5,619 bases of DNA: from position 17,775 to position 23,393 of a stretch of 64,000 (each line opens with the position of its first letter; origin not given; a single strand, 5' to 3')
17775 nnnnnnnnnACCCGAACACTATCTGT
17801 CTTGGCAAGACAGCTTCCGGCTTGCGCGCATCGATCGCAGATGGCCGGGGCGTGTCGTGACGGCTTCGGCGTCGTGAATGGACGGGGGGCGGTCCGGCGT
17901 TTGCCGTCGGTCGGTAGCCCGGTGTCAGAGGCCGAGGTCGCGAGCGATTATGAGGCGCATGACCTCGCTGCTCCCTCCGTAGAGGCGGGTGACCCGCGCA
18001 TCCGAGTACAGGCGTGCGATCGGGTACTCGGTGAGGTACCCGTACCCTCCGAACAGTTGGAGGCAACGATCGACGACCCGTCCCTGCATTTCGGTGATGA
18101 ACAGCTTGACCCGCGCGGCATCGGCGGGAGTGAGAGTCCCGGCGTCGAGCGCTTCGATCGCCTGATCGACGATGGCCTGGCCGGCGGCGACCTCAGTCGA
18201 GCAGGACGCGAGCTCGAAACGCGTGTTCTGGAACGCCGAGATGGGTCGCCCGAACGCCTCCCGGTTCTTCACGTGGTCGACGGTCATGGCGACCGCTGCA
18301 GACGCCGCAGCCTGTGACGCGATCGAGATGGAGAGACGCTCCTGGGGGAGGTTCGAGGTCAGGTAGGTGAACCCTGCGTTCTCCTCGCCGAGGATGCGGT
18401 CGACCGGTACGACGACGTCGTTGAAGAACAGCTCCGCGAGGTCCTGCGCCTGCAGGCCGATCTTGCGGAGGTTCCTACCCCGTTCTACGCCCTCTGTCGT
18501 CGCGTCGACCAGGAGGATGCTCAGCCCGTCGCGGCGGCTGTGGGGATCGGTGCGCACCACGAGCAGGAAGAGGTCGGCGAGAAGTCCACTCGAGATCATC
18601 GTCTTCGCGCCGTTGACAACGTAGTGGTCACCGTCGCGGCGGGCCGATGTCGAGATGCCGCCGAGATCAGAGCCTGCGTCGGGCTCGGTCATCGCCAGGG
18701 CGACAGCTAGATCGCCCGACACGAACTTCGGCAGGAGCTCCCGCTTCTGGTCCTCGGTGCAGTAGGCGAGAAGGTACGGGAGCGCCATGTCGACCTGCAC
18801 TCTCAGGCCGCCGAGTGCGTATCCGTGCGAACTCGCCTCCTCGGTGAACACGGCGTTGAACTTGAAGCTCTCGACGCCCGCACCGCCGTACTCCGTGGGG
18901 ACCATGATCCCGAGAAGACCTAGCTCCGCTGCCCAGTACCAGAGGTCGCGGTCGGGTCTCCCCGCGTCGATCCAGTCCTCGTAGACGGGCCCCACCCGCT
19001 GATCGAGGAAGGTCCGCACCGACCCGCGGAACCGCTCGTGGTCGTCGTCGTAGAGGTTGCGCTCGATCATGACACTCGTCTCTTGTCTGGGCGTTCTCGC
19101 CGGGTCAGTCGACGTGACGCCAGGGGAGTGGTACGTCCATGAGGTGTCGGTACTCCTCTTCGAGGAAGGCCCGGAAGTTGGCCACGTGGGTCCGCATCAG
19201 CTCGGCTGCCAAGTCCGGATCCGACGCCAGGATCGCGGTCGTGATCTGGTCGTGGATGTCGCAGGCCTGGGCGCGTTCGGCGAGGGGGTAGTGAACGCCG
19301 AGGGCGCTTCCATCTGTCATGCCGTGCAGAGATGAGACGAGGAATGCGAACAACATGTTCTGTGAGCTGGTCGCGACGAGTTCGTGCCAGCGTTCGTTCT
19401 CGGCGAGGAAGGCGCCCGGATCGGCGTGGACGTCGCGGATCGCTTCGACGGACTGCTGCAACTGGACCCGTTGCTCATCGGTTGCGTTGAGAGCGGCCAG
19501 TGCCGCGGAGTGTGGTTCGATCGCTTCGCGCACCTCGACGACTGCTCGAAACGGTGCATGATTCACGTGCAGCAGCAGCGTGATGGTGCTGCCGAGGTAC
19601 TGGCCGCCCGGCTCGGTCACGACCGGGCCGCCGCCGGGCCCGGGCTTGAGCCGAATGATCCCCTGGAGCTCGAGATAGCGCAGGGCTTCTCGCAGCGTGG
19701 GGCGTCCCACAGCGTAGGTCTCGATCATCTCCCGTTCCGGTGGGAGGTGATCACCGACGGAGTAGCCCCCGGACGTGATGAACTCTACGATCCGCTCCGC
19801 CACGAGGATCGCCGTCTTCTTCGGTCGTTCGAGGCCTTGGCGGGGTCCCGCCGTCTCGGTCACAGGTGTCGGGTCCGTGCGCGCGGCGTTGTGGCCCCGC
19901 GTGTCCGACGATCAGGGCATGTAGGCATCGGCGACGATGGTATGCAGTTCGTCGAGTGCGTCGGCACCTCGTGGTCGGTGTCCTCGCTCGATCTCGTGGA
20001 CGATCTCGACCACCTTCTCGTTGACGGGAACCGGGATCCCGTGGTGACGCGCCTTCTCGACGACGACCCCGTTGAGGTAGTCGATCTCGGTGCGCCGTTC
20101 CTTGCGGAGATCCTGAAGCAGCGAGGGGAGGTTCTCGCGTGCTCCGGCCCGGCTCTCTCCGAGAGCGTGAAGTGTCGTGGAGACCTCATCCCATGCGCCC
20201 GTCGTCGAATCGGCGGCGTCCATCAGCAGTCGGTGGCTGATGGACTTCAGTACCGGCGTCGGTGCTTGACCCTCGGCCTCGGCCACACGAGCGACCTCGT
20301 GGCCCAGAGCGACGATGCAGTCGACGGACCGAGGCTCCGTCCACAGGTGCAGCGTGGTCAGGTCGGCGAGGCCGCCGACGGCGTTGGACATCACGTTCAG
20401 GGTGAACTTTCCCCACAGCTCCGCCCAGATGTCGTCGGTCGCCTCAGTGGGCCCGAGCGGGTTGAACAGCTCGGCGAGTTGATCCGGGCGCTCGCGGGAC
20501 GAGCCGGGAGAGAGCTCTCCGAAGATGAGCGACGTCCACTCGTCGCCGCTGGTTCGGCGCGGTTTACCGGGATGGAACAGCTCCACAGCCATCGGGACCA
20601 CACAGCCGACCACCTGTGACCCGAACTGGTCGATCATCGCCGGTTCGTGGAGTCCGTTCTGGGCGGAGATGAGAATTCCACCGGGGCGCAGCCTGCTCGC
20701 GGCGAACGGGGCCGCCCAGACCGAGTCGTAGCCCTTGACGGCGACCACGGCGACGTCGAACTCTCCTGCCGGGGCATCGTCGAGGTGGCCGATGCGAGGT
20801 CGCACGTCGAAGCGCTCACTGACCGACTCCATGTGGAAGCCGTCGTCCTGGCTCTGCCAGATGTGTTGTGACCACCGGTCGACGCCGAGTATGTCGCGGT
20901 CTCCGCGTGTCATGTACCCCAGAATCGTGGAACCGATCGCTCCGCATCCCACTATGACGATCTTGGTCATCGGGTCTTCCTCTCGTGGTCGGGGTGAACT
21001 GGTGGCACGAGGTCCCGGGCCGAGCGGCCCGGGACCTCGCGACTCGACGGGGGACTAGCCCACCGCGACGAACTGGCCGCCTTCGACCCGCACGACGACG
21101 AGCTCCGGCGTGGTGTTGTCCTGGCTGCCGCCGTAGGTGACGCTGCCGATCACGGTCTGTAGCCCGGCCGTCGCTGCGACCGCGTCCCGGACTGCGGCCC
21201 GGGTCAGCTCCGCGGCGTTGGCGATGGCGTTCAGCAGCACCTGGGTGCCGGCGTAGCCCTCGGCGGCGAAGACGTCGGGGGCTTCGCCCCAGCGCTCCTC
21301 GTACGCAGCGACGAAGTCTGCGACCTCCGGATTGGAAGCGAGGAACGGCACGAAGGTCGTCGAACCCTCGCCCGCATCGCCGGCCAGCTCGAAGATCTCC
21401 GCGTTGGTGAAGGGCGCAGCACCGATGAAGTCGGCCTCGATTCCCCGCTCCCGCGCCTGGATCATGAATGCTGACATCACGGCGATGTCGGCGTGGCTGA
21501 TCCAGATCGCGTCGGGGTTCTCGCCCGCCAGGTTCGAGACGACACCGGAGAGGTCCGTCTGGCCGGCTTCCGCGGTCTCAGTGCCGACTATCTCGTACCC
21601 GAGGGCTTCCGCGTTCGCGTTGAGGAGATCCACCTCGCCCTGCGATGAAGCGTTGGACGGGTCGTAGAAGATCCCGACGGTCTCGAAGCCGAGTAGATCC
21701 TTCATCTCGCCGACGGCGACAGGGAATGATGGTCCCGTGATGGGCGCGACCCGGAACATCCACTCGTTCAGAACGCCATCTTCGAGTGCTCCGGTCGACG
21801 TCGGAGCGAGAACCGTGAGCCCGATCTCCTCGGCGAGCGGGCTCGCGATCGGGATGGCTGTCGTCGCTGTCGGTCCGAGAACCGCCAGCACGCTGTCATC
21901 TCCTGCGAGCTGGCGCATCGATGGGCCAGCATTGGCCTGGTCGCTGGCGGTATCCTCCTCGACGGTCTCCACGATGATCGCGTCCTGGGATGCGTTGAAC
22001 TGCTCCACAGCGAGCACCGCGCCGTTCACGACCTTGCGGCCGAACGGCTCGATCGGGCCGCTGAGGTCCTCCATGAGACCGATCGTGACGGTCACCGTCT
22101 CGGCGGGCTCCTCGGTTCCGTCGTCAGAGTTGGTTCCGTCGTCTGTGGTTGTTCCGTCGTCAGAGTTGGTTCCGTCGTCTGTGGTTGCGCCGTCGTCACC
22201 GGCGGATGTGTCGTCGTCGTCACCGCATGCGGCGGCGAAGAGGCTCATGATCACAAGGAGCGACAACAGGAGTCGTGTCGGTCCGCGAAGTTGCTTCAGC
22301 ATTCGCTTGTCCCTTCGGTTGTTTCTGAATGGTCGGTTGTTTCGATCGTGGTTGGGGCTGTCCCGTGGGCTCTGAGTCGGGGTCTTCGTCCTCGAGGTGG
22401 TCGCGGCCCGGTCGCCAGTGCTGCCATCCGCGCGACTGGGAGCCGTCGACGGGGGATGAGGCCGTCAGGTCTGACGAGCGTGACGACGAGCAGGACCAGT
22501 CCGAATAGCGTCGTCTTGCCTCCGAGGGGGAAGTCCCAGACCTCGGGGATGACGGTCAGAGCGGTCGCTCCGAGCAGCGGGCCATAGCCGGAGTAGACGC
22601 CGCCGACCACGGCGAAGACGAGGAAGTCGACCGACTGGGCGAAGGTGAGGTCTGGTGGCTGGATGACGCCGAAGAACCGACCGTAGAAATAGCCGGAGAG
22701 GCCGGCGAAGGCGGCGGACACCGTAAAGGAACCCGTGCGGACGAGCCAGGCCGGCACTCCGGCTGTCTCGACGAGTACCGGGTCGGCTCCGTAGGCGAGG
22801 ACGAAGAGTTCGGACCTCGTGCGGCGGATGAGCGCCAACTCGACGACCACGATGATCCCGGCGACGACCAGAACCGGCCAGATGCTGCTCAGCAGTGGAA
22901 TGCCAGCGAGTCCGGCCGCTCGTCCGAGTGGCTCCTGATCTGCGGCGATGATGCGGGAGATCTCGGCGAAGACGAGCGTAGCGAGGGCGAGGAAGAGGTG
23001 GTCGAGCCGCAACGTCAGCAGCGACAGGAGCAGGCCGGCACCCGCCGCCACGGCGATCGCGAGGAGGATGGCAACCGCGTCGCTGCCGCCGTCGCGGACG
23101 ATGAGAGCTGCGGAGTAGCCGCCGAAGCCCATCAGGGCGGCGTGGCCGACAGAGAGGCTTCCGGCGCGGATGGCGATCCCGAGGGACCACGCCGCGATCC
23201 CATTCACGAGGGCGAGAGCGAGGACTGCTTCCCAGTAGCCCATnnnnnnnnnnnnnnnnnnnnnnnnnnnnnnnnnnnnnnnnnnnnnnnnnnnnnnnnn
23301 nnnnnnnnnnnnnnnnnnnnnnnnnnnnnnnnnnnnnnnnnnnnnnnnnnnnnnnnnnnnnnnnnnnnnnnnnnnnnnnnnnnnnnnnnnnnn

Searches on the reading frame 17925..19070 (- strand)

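Call 33: search_protein_families(library=pfam, proteins=[window:17925-19070:-], max_evalue=0.00001)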
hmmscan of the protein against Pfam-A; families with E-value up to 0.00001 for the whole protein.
window:17925-19070:- (381 aa): 4 families
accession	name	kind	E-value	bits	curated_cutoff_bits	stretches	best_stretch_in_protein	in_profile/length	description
PF00441.29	Acyl-CoA_dh_1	-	1.5e-43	148.9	22.4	1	231-379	1-149/150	Acyl-CoA dehydrogenase, C-terminal domain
PF02770.24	Acyl-CoA_dh_M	-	9.3e-25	87.1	33.3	1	124-219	1-97/97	Acyl-CoA dehydrogenase, middle domain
PF02771.21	Acyl-CoA_dh_N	-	7.6e-24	84.7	22.9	1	9-120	2-113/113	Acyl-CoA dehydrogenase, N-terminal domain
PF08028.16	Acyl-CoA_dh_2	-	4.9e-16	59.7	22.7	1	255-365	10-130/134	Acyl-CoA dehydrogenase, C-terminal domain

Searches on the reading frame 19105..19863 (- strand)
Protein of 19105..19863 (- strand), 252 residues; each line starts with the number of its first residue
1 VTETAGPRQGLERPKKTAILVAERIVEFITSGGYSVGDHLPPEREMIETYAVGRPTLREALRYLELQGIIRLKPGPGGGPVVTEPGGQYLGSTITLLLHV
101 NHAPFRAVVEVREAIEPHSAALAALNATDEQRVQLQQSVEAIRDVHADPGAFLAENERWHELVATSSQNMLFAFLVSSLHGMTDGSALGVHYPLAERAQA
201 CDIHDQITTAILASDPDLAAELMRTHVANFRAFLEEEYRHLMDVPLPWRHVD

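Call 33: search_protein_families(library=pfam, proteins=[window:19105-19863:-], max_evalue=0.00001)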
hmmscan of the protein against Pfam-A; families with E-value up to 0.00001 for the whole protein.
window:19105-19863:- (252 aa): 2 families
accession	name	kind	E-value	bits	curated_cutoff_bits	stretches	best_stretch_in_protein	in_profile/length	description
PF07729.17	FCD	-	2.5e-22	80.1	24.3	1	108-228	2-124/125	FCD domain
PF00392.27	GntR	-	4.9e-14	52.2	27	1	21-77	5-61/64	Bacterial regulatory proteins, gntR family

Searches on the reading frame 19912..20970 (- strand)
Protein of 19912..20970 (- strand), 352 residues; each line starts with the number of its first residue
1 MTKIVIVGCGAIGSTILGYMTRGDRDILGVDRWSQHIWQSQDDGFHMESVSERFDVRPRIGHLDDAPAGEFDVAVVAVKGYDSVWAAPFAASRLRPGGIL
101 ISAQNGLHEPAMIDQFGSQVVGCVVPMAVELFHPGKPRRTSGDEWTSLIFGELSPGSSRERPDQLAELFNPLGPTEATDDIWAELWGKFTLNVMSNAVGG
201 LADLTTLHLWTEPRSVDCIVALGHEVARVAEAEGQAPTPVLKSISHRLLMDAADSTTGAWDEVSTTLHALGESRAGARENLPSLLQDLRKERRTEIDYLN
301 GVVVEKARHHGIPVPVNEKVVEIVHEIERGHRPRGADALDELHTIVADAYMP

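Call 33: search_protein_families(library=pfam, proteins=[window:19912-20970:-], max_evalue=0.00001)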
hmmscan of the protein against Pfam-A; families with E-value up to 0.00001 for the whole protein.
window:19912-20970:- (352 aa): 2 families
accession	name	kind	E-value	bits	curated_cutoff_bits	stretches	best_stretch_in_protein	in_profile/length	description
PF08546.17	ApbA_C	-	2.3e-25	89.8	22.7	1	180-328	1-125/125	Ketopantoate reductase PanE/ApbA C terminal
PF02558.23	ApbA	-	6.4e-20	71.7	22.2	1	4-141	1-139/150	Ketopantoate reductase PanE/ApbA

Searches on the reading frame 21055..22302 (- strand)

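Call 33: search_protein_families(library=pfam, proteins=[window:21055-22302:-], max_evalue=0.00001)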
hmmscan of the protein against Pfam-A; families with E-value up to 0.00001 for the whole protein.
window:21055-22302:- (415 aa): 3 families
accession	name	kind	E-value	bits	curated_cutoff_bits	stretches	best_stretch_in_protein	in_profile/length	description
PF13458.12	Peripla_BP_6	-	1.5e-47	163.4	31.7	1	71-409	1-342/343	Periplasmic binding protein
PF13433.12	Peripla_BP_5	-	1.5e-13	51.1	27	1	226-395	152-325/363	Periplasmic binding protein domain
PF01094.35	ANF_receptor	-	2.5e-08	33.8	25.4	1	96-364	7-294/353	Receptor family ligand binding region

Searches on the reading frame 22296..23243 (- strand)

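Call 33: search_protein_families(library=pfam, proteins=[window:22296-23243:-], max_evalue=0.00001)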
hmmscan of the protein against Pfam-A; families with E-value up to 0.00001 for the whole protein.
window:22296-23243:- (315 aa): 1 family
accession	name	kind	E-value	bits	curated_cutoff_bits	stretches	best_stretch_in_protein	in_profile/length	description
PF02653.21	BPD_transp_2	-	8.9e-23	81.2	26.8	1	6-256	4-266/269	Branched-chain amino acid transport system / permease component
